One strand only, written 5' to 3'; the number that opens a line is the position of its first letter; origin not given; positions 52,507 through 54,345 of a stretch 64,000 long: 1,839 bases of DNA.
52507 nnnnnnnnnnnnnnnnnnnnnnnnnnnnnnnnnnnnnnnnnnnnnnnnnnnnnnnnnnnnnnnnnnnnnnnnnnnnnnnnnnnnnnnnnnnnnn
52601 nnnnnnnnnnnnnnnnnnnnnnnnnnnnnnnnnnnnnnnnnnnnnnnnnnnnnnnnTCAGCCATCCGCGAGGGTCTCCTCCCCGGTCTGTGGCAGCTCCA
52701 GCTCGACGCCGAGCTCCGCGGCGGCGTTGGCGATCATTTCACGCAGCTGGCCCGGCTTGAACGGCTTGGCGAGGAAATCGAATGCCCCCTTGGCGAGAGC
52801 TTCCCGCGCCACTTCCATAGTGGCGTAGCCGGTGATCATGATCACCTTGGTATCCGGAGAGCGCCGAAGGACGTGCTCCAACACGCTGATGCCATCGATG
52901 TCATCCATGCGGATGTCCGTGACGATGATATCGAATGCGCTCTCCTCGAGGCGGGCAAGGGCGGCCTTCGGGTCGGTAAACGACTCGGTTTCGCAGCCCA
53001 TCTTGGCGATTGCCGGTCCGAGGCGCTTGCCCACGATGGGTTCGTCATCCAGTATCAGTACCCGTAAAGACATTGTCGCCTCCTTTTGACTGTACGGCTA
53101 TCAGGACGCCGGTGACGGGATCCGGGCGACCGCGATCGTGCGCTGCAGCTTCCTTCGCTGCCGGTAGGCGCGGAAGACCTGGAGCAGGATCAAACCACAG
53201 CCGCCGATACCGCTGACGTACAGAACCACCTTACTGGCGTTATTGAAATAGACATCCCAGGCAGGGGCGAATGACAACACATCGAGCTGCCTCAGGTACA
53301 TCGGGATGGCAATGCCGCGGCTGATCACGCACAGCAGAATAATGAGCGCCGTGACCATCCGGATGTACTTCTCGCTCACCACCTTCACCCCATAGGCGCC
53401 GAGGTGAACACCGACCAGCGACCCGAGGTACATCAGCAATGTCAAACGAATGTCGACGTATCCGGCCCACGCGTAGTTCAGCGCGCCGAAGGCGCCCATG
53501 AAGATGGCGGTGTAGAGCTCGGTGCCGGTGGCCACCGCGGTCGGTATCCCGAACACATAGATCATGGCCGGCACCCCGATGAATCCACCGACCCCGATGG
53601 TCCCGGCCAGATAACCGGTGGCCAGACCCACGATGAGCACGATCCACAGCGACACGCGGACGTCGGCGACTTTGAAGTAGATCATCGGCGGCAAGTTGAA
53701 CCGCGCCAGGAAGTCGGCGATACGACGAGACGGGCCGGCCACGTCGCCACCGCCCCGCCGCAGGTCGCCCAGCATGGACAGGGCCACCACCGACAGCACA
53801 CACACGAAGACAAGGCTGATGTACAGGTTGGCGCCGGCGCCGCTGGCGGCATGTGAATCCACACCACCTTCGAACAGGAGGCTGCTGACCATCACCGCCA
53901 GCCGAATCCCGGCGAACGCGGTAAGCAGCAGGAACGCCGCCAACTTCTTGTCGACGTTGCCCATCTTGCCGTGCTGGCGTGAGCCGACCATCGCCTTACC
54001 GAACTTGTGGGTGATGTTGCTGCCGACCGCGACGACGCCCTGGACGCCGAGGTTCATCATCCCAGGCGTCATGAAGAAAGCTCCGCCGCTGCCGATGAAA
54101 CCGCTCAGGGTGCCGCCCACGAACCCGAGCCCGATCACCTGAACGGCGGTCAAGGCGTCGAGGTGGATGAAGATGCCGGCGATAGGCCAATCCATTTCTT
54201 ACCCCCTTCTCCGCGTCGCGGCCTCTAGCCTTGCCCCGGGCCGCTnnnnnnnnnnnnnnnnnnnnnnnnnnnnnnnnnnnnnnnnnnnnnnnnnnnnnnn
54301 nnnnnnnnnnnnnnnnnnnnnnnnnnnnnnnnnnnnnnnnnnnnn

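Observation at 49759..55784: Candidate uncharacterised signalling/transport module: TSUP permease + HAMP histidine kinase + two REC-only regulators + two cytidylate-kinase-like proteins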

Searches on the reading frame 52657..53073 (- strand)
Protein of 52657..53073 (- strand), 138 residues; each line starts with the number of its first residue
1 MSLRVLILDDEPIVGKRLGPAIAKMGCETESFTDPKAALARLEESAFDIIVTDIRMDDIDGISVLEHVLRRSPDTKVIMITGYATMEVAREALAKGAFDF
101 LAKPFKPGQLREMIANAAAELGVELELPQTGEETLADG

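Call 3: search_protein_families(library=pfam, proteins=[window:52657-53073:-], max_evalue=0.01)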
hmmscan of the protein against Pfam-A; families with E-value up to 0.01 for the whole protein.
window:52657-53073:- (138 aa): 2 families
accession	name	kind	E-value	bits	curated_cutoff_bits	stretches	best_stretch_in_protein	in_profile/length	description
PF00072.30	Response_reg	-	1.8e-29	102.6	30.2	1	5-114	1-110/111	Response regulator receiver domain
PF21332.3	AmiR_N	-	0.0038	17.6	27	1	4-110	2-103/111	AmiR, N-terminal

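Call 4: search_protein_families(library=ncbifam, proteins=[window:52657-53073:-], max_evalue=0.01)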
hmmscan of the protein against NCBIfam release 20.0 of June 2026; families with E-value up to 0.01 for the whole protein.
window:52657-53073:- (138 aa): 102 families (the best 25 are shown)
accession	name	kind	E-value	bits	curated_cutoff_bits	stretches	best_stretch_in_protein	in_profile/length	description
NF008469.0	PRK11361.1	equivalog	2.9e-22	79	714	1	4-117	6-119/461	acetoacetate metabolism transcriptional regulator AtoC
NF053512.1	nitric_RR_NosR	exception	7.8e-22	77.9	400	1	5-122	1-119/422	response regulator c-di-GMP phosphodiesterase, NosR family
TIGR01818.1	ntrC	equivalog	7.7e-21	74.4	558.6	1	5-119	1-115/463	nitrogen regulation protein NR(I)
NF006900.1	PRK09390.1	equivalog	1.3e-20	73.8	255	1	4-120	6-122/203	response regulator FixJ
NF047793.1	ResRegPgtA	equivalog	2.2e-18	66.3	650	1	4-121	7-124/414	two-component system response regulator PgtA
NF033791.1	ActR_PrrA_rreg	equivalog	5e-18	65.7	250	1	5-119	4-118/173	ActR/PrrA/RegA family redox response regulator transcription factor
NF008176.1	PRK10923.1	equivalog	2.2e-17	62.8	620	1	5-107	6-108/469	nitrogen regulation protein NR(I)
NF051870.1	NAssimRespRegNtrX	equivalog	2.9e-17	62.7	600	1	4-117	3-118/452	nitrogen assimilation response regulator NtrX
NF046022.1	RespRegCpdRBruc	equivalog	4.4e-17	62.2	180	1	4-115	3-111/120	cell cycle two-component system response regulator CpdR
NF041946.1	LuxO_transreg_Vib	equivalog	1e-16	60.8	800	1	26-118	20-112/463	quorum-sensing sigma-54 dependent transcriptional regulator LuxO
NF001965.0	PRK00742.1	subfamily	9e-16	58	293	1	1-107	2-111/357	chemotaxis-specific protein-glutamate methyltransferase CheB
NF007689.0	PRK10365.1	equivalog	1.8e-15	56.7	760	1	24-120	27-123/441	sigma-54-dependent response regulator transcription factor ZraR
NF011695.0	PRK15115.1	equivalog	2e-15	56.5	763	1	4-118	8-122/445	two-component system response regulator GlrR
NF046020.1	HisKinCckABruc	equivalog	2.2e-14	52.3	1000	1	4-113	751-862/868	cell cycle histidine kinase CckA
NF040749.1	tetrathio_RR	equivalog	5.5e-14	52.3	290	1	7-120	4-117/191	tetrathionate respiration response regulator TtrR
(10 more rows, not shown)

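Call 70: search_protein_families(library=padloc, proteins=[window:52657-53073:-], max_evalue=0.001)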
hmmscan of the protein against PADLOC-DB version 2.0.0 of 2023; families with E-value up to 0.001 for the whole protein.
window:52657-53073:- (138 aa): 1 family
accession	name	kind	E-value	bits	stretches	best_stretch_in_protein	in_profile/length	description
PDLC04055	PD-T4-6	-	0.00018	18.4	1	23-118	386-483/496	-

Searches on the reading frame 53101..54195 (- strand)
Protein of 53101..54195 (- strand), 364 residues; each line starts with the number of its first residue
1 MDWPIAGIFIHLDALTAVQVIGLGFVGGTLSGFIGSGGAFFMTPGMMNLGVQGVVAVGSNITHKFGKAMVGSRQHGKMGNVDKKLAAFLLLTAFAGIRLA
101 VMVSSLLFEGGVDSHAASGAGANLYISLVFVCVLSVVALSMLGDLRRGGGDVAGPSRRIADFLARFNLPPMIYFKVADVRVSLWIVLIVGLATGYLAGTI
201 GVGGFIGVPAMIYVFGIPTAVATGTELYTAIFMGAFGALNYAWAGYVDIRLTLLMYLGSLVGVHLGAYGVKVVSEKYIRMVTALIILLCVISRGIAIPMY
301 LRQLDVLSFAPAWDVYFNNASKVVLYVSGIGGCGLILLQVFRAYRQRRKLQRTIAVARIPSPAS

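Call 3: search_protein_families(library=pfam, proteins=[window:53101-54195:-], max_evalue=0.01)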
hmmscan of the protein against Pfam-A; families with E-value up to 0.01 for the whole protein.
window:53101-54195:- (364 aa): 1 family
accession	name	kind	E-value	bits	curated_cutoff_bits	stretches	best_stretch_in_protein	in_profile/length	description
PF01925.25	TauE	-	1.9e-36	126.4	32.6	1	21-291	2-235/237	Sulfite exporter TauE/SafE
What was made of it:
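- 53101..54195 (-): TSUP/TauE-family permease of 364 aa, with multiple TM segments and a C-terminal extension. Pfam PF01925 1.9e-36 (call 3).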

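Call 4: search_protein_families(library=ncbifam, proteins=[window:53101-54195:-], max_evalue=0.01)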
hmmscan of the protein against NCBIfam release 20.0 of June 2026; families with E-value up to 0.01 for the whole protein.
window:53101-54195:- (364 aa): 0 families

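Call 70: search_protein_families(library=padloc, proteins=[window:53101-54195:-], max_evalue=0.001)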
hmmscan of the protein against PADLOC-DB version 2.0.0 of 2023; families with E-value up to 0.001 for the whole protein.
window:53101-54195:- (364 aa): 0 families
